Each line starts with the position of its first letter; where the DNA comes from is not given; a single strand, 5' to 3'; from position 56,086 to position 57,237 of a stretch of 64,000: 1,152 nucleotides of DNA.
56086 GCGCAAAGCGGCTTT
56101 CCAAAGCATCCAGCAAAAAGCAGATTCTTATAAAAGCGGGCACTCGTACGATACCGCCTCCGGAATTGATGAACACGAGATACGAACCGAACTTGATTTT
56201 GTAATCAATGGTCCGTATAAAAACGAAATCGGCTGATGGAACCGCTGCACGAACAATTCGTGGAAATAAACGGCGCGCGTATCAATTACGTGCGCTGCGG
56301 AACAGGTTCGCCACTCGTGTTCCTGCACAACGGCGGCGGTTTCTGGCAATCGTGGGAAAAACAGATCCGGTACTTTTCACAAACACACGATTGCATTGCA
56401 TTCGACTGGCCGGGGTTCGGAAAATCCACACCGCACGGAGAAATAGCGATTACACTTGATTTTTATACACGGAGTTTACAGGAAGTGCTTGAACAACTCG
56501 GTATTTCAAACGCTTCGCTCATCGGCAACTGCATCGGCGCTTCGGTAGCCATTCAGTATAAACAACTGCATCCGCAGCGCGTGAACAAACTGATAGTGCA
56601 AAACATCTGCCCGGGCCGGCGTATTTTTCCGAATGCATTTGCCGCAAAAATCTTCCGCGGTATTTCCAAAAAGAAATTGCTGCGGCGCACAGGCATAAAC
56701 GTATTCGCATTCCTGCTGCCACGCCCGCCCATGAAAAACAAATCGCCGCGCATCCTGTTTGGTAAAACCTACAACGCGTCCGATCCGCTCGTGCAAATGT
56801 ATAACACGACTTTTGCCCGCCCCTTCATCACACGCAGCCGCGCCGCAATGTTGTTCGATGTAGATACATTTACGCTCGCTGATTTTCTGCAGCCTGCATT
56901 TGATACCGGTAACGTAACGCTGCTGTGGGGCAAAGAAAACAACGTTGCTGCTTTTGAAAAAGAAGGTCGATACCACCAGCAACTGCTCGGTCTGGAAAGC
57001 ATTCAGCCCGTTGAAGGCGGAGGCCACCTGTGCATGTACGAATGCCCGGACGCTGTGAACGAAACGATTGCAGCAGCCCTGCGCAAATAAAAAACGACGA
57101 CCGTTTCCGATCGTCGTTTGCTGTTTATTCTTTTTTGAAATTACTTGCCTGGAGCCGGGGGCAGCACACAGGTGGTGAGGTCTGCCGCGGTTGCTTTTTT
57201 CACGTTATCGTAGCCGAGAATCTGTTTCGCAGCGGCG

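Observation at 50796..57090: Compact, translationally coupled six-gene putative biosynthetic operon: SDR epimerase, MBL hydrolase, F390-synthetase-like adenylating enzyme, KAS III, membrane sulfotransferase, Cys-nucleophile alpha/beta hydrolase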

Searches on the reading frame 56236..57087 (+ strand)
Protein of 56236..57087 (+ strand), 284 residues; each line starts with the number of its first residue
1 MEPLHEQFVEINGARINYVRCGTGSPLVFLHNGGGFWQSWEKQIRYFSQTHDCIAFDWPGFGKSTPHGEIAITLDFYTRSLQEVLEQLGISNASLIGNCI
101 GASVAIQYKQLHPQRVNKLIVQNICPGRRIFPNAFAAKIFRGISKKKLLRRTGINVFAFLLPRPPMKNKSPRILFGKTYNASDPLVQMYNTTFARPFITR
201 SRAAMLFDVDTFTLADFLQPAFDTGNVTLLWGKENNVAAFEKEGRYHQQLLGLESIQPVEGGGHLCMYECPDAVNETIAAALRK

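Call 3: search_protein_families(library=pfam, proteins=[window:56236-57087:+], max_evalue=0.01)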
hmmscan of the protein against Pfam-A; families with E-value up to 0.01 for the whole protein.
window:56236-57087:+ (284 aa): 4 families
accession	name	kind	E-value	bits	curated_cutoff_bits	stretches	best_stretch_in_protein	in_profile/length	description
PF00561.26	Abhydrolase_1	-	2.9e-19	70.2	25.8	1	26-130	2-103/245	alpha/beta hydrolase fold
PF12697.13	Abhydrolase_6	-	1.4e-15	59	26.3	1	27-276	1-216/217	Alpha/beta hydrolase family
PF03096.20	Ndr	-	6e-05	22.3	23.3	1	65-141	73-149/283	Ndr family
PF12146.15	Hydrolase_4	-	0.00017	21.4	27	1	51-121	32-106/239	Serine aminopeptidase, S33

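Call 4: search_protein_families(library=ncbifam, proteins=[window:56236-57087:+], max_evalue=0.01)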
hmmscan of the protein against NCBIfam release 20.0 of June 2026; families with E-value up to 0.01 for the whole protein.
window:56236-57087:+ (284 aa): 24 families
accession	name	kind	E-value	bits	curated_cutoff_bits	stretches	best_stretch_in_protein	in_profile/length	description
NF011457.0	PRK14875.1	equivalog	8.3e-20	71.1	307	1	6-119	112-226/372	acetoin dehydrogenase dihydrolipoyllysine-residue acetyltransferase subunit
NF045632.1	hydroxlase_HsaD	equivalog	4.2e-18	65.3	400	1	7-144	15-154/290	4,5:9,10-diseco-3-hydroxy-5,9,17-trioxoandrosta-1(10),2-diene-4-oate hydrolase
NF051488.1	bifunc_PcaDC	exception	2.4e-16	59.8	390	1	25-283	13-251/375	bifunctional 3-oxoadipate enol-lactonase/4-carboxymuconolactone decarboxylase PcaDC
NF050089.1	i_nPHAscl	equivalog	3.7e-14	52.5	300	1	12-122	5-115/288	intracellular short-chain-length polyhydroxyalkanoate depolymerase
NF002938.0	PRK03592.1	equivalog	1.1e-13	51.2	241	1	4-120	10-125/298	haloalkane dehalogenase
TIGR02427.1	protocat_pcaD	equivalog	2e-13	50.3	255.85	1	25-123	13-111/251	3-oxoadipate enol-lactonase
TIGR03695.1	menH_SHCHC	equivalog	1.2e-12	47.8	208.55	1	25-127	3-107/252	2-succinyl-6-hydroxy-2,4-cyclohexadiene-1-carboxylate synthase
TIGR03611.1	RutD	equivalog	5.8e-12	45.5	238.5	1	26-172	14-160/258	pyrimidine utilization protein D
TIGR01249.1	pro_imino_pep_1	equivalog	6.4e-12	45.2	259.75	1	15-125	16-129/307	prolyl aminopeptidase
TIGR03343.1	biphenyl_bphD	equivalog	1.3e-09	37.7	462.15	1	14-122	20-132/282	2-hydroxy-6-oxo-6-phenylhexa-2,4-dienoate hydrolase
TIGR03056.1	bchO_mg_che_rel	equivalog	5.7e-09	35.4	172.55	1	23-281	25-276/278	alpha/beta fold hydrolase BchO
NF002873.0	PRK03204.1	equivalog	1e-08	34.9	466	1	3-125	13-135/286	haloalkane dehalogenase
TIGR01250.1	pro_imino_pep_2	subfamily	3.7e-07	30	167.65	1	6-125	4-130/288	proline iminopeptidase-family hydrolase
NF007954.0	PRK10673.1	equivalog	4.4e-07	29.4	399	1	25-126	17-116/255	esterase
NF008340.0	PRK11126.1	equivalog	6.3e-07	28.9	261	1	26-122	16-110/255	2-succinyl-6-hydroxy-2,4-cyclohexadiene-1-carboxylate synthase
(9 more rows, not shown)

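Call 21: search_solved_structures(query=window:56236-57087:+, max_evalue=0.001, show_alignments=1)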
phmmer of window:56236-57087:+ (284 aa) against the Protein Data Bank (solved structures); distinct sequences matched with E-value up to 0.001: 276 (the best 60 are shown).
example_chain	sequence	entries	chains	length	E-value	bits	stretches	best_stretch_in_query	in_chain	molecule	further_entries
9c2g_A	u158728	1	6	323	3.3e-17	66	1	5-119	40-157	Isobutylene epoxide hydrolase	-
8zp6_A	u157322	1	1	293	1.4e-13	54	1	8-121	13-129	AB hydrolase-1 domain-containing protein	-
4inz_A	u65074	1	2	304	1.9e-13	53.6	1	5-123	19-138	Soluble epoxide hydrolase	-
4o08_A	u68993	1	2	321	2.2e-13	53.4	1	5-123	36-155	Soluble epoxide hydrolase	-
4io0_A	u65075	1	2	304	2.2e-13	53.4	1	5-123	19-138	Soluble epoxide hydrolase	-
4nzz_A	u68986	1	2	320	2.2e-13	53.4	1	5-123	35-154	Soluble epoxide hydrolase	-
6zcc_A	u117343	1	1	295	7.3e-13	51.7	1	3-166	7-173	Haloalkane dehalogenase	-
5ng7_A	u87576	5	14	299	6.7e-12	48.6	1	3-124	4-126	epoxide hydrolase | Alpha/beta epoxide hydrolase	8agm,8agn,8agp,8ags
7ond_A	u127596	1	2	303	9.2e-12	48.1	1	3-126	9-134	Haloalkane dehalogenase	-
2wud_A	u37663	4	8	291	1.4e-11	47.5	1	10-168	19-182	2-HYDROXY-6-OXO-6-PHENYLHEXA-2,4-DIENOATE HYDROLASE BPHD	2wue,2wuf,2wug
7ziv_A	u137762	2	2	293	1.6e-11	47.3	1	3-122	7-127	Haloalkane dehalogenase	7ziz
5jzb_A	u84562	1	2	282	1.8e-11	47.2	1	10-168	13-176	4,5:9,10-diseco-3-hydroxy-5,9,17-trioxoandrosta-1(10),2-diene-4-oate hydrolase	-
1j1i_A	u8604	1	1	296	1.8e-11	47.2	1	6-122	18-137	meta cleavage compound hydrolase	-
5jz9_A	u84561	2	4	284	1.8e-11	47.1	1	10-168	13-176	4,5:9,10-diseco-3-hydroxy-5,9,17-trioxoandrosta-1(10),2-diene-4-oate hydrolase | 2-hydroxy-6-oxo-6-phenylhexa-2,4-dienoate hydrolase BphD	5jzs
8oe6_A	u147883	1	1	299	2e-11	47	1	3-123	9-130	Structure of hyperstable haloalkane dehalogenase variant DhaA231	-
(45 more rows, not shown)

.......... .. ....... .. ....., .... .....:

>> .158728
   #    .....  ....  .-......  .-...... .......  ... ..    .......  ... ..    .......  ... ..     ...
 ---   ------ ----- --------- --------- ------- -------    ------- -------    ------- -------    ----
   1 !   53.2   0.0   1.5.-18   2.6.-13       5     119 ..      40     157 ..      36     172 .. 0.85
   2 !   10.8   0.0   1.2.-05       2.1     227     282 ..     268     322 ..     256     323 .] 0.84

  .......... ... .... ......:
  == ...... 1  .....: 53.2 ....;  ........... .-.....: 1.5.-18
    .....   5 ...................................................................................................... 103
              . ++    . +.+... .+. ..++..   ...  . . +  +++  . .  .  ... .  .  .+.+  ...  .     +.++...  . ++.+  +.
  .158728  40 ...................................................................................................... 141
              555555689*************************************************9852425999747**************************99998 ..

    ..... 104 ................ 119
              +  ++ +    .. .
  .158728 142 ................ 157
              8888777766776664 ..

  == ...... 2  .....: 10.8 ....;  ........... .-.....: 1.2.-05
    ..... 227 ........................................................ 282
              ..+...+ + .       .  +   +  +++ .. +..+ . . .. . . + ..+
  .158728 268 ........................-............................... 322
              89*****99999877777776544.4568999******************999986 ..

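Call 75: find_homologous_proteins(query=window:56236-57087:+, max_evalue=1e-10)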
Query window:56236-57087:+ (284 aa): 71 proteins with E <= 1e-10 among 707 candidates.
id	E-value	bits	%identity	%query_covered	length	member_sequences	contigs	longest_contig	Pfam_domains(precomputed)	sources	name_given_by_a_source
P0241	8.2e-166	568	86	100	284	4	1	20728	PF12697.14,PF00561.27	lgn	-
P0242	1.3e-163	561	83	100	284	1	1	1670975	PF12697.14,PF00561.27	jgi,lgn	jgi:pimeloyl-ACP methyl ester carboxylesterase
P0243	2.2e-159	547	83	100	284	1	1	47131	PF12697.14,PF00561.27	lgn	-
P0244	2.6e-159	547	82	96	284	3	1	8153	PF12697.14,PF00561.27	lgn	-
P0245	3.6e-159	547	82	100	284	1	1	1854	PF12697.14,PF00561.27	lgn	-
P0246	3.6e-119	415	63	100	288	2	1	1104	PF12697.14,PF03096.21,PF00561.27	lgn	-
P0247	3.5e-71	258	45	100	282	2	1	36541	PF12697.14,PF03096.21,PF00561.27,PF12146.16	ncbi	-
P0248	6.5e-70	254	41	99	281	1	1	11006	PF12697.14,PF03096.21,PF00561.27,PF12146.16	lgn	-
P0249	1.5e-68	249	42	98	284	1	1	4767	PF12697.14,PF03096.21,PF00561.27,PF12146.16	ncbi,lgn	ncbi:MAG: alpha/beta hydrolase [Bacteroidota bacterium]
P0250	2.4e-67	245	43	98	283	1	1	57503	PF12697.14,PF03096.21,PF00561.27,PF12146.16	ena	-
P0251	1.0e-66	243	43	100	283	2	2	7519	PF12697.14,PF03096.21,PF00561.27,PF12146.16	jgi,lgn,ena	-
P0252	1.5e-66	243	45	95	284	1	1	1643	PF12697.14,PF00561.27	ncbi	-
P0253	4.5e-66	241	41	98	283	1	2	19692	PF12697.14,PF00561.27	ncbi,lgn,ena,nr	ncbi:MAG: alpha/beta hydrolase [Bacteroidia bacterium]|nr:alpha/beta hydrolase [Bacteroidia bacteriu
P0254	4.7e-66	241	41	99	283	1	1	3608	PF12697.14,PF03096.21,PF00561.27,PF12146.16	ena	-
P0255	1.2e-65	240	41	99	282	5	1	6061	PF12697.14,PF00561.27,PF12146.16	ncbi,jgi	jgi:pimeloyl-ACP methyl ester carboxylesterase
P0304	2.8e-25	107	30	91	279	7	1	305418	PF12697.14,PF00561.27,PF12146.16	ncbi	-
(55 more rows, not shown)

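Call 78: find_encoding_contigs(protein=P0242, flank=9000, max_places=2)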
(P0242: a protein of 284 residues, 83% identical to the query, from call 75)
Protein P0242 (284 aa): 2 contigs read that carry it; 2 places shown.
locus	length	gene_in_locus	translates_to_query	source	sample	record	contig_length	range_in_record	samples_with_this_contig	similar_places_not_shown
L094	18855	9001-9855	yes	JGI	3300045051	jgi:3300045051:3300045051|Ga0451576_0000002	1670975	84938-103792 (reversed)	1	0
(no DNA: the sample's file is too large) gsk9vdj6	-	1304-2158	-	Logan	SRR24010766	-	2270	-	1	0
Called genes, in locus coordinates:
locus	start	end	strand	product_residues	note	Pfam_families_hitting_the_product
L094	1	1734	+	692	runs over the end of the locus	PF18962:Por_Secre_tail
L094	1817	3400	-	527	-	PF00112:Peptidase_C1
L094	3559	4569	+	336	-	PF01073:3Beta_HSD, PF01370:Epimerase, PF04321:RmlD_sub_bind, PF16363:GDP_Man_Dehyd, PF13460:NAD_binding_10, PF07993:NAD_binding_4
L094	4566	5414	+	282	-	PF00753:Lactamase_B, PF12706:Lactamase_B_2 (faint)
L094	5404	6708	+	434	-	-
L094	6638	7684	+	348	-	PF00195:Chal_sti_synt_N (faint), PF08545:ACP_syn_III, PF08541:ACP_syn_III_C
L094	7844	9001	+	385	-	PF13469:Sulfotransfer_3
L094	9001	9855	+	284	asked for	PF00561:Abhydrolase_1, PF12697:Abhydrolase_6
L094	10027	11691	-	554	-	PF12895:ANAPC3 (faint), PF13428:TPR_14 (faint), PF00515:TPR_1 (faint), PF07719:TPR_2 (faint), PF13181:TPR_8 (faint), PF13414:TPR_11 (faint), PF13432:TPR_16 (faint), PF14559:TPR_19 (faint), +4 more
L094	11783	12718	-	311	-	PF12849:PBP_like_2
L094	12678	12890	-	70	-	-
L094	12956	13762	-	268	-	-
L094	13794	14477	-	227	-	PF02472:ExbD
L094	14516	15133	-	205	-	PF02472:ExbD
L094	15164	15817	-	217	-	PF02472:ExbD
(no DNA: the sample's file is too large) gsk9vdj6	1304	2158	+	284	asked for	PF00561:Abhydrolase_1, PF12697:Abhydrolase_6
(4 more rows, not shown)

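Call 87: predict_structure(alignment_id=A4)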
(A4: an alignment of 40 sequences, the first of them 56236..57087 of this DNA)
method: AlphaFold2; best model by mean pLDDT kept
length: 284 residues; sequences in the alignment: 40
mean_pLDDT: 95.4   pTM: 0.93
mean pLDDT of the five models: 95.4, 95.4, 95.0, 94.5, 93.9
residues with pLDDT >= 90: 263; 70-90: 19; 50-70: 2; < 50: 0
segments of 3 or more residues with pLDDT < 50: none
pLDDT, mean of each block of 10 residues (from residue 1): 91 94 98 95 98 98 88 94 98 98 99 98 97 92 92 94 90 94 96 93 94 97 96 97 98 98 97 98 96
secondary structure, 60 per line:
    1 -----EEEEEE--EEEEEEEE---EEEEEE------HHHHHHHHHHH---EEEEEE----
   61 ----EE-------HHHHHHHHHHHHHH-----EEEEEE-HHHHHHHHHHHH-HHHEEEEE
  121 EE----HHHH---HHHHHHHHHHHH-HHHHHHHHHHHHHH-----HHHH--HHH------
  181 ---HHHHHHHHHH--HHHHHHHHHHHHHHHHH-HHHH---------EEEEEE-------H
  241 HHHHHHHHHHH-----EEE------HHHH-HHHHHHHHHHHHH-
elements in order: E6-11 E14-21 E25-30 H37-47 E51-56 H74-87 E93-98 H100-111 E116-122 H127-130 H134-145 H147-160 H166-169 H184-193 H196-212 H214-217 E227-232 H240-251 E257-259 H266-269 H271-283

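Call 90: fold_search(model_id=the predicted structure, library=pdb)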
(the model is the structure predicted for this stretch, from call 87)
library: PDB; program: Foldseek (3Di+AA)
matches with E <= 10: 1896; with E <= 0.001: 1620
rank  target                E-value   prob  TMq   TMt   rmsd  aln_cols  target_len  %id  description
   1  1bn6                  4.6e-19  1.00  0.71  0.69   4.9       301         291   22  HALOALKANE DEHALOGENASE FROM A RHODOCOCCUS SPECIES (released 2000-02-18)
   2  3qyj_B                1.2e-18  1.00  0.79  0.77   4.4       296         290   20  Crystal structure of ALR0039, a putative alpha/beta hydrolase from Nostoc sp PCC 7120. (released 2011-03-16)
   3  5nyv_B                1.7e-18  1.00  0.75  0.72   4.8       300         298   23  Crystal structure determination from picosecond infrared laser ablated protein crystals by serial synchrotron crystall (released 2018-03-21)
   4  8agn_BBB              1.9e-18  1.00  0.69  0.68   7.5       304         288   18  Cyclohexane epoxide low pH soak of epoxide hydrolase from metagenomic source ch65 (released 2023-08-16)
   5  8oe2_E                2.1e-18  1.00  0.70  0.68   5.0       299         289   22  Structure of hyperstable haloalkane dehalogenase variant DhaA223 (released 2024-01-17)
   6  5t4t_A                2.2e-18  1.00  0.75  0.71   4.8       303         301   23  Crystal Structure of the Fluoroacetate Dehalogenase RPA1163 - Asp110Asn - Apo No Halide (released 2017-02-01)
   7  7wan                  2.8e-18  1.00  0.70  0.69   5.0       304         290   22  Crystal structure of HaloTag complexed with UL2 (released 2022-02-02)
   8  6zvy_A                3.0e-18  1.00  0.70  0.68   5.2       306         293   22  X-RAY STRUCTURE OF THE HALOALKANE DEHALOGENASE HALOTAG7-Q165H-P174R LABELED WITH A CHLOROALKANE-TETRAMETHYLRHODAMINE F (released 2021-08-04)
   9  6zvu                  3.4e-18  1.00  0.71  0.69   5.0       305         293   22  X-RAY STRUCTURE OF THE HALOALKANE DEHALOGENASE HALOTAG7-P174L LABELED WITH A CHLOROALKANE-TETRAMETHYLRHODAMINE FLUOROPHO (released 2021-08-04)
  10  3r3u_A                4.3e-18  1.00  0.75  0.70   5.2       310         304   24  Crystal Structure of the Fluoroacetate Dehalogenase RPA1163 - WT/apo (released 2011-05-04)
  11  5nyv_A                4.6e-18  1.00  0.75  0.72   4.7       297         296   23  Crystal structure determination from picosecond infrared laser ablated protein crystals by serial synchrotron crystall (released 2018-03-21)
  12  5o2i_B                4.6e-18  1.00  0.74  0.71   4.7       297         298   23  An efficient setup for fixed-target, time-resolved serial crystallography with optical excitation (released 2018-06-13)
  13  7pcx_A                4.6e-18  1.00  0.72  0.70   4.9       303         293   20  X-RAY STRUCTURE OF THE HALOALKANE DEHALOGENASE HALOTAG7-Q165W LABELED WITH A CHLOROALKANE-TETRAMETHYLRHODAMINE FLUOROP (released 2021-12-15)
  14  6zvv_A                4.9e-18  1.00  0.72  0.70   4.9       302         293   22  X-RAY STRUCTURE OF THE HALOALKANE DEHALOGENASE HALOTAG7-P174W LABELED WITH A CHLOROALKANE-TETRAMETHYLRHODAMINE FLUOROP (released 2021-08-04)
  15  8oe2_C                4.9e-18  1.00  0.71  0.69   4.8       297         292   22  Structure of hyperstable haloalkane dehalogenase variant DhaA223 (released 2024-01-17)
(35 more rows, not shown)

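Call 92: search_protein_families(library=padloc, proteins=[window:56236-57087:+], max_evalue=0.001)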
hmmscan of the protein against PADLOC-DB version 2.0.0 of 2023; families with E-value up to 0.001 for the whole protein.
window:56236-57087:+ (284 aa): 0 families

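Call 104: find_encoding_contigs(protein=P0304, flank=8000, max_places=1)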
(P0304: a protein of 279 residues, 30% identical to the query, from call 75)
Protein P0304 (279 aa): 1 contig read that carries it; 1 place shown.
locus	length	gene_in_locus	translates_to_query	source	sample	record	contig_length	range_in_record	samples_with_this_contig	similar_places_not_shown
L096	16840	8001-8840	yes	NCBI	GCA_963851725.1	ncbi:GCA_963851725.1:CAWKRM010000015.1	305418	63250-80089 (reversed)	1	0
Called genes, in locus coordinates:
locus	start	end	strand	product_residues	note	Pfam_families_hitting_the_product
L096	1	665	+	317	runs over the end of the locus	PF00294:PfkB, PF08543:Phos_pyr_kin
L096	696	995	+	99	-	PF02302:PTS_IIB, PF25554:PTS_EIIB_BC_N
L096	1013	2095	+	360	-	PF02378:PTS_EIIC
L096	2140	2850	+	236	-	PF04321:RmlD_sub_bind, PF05368:NmrA, PF01073:3Beta_HSD, PF01370:Epimerase, PF02719:Polysacc_synt_2, PF13460:NAD_binding_10, PF16363:GDP_Man_Dehyd, PF07993:NAD_binding_4, +1 more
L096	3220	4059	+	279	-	PF00753:Lactamase_B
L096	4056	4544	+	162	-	-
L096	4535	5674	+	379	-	-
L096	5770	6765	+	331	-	PF00108:Thiolase_N (weak), PF08545:ACP_syn_III, PF08541:ACP_syn_III_C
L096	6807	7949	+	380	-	-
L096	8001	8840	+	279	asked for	PF00561:Abhydrolase_1, PF12146:Hydrolase_4 (weak), PF12697:Abhydrolase_6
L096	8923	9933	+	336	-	PF01208:URO-D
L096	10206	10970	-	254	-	-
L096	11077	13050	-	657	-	PF00069:Pkinase, PF03109:ABC1 (faint), PF07714:PK_Tyr_Ser-Thr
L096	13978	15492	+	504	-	PF00890:FAD_binding_2, PF01266:DAO, PF01593:Amino_oxidase, PF01946:Thi4 (weak), PF03486:HI0933_like (weak), PF07992:Pyr_redox_2 (faint), PF12831:FAD_oxidored, PF13450:NAD_binding_8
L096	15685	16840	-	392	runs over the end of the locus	PF00155:Aminotran_1_2, PF00266:Aminotran_5 (weak), PF01041:DegT_DnrJ_EryC1 (weak), PF01053:Cys_Met_Meta_PP (weak)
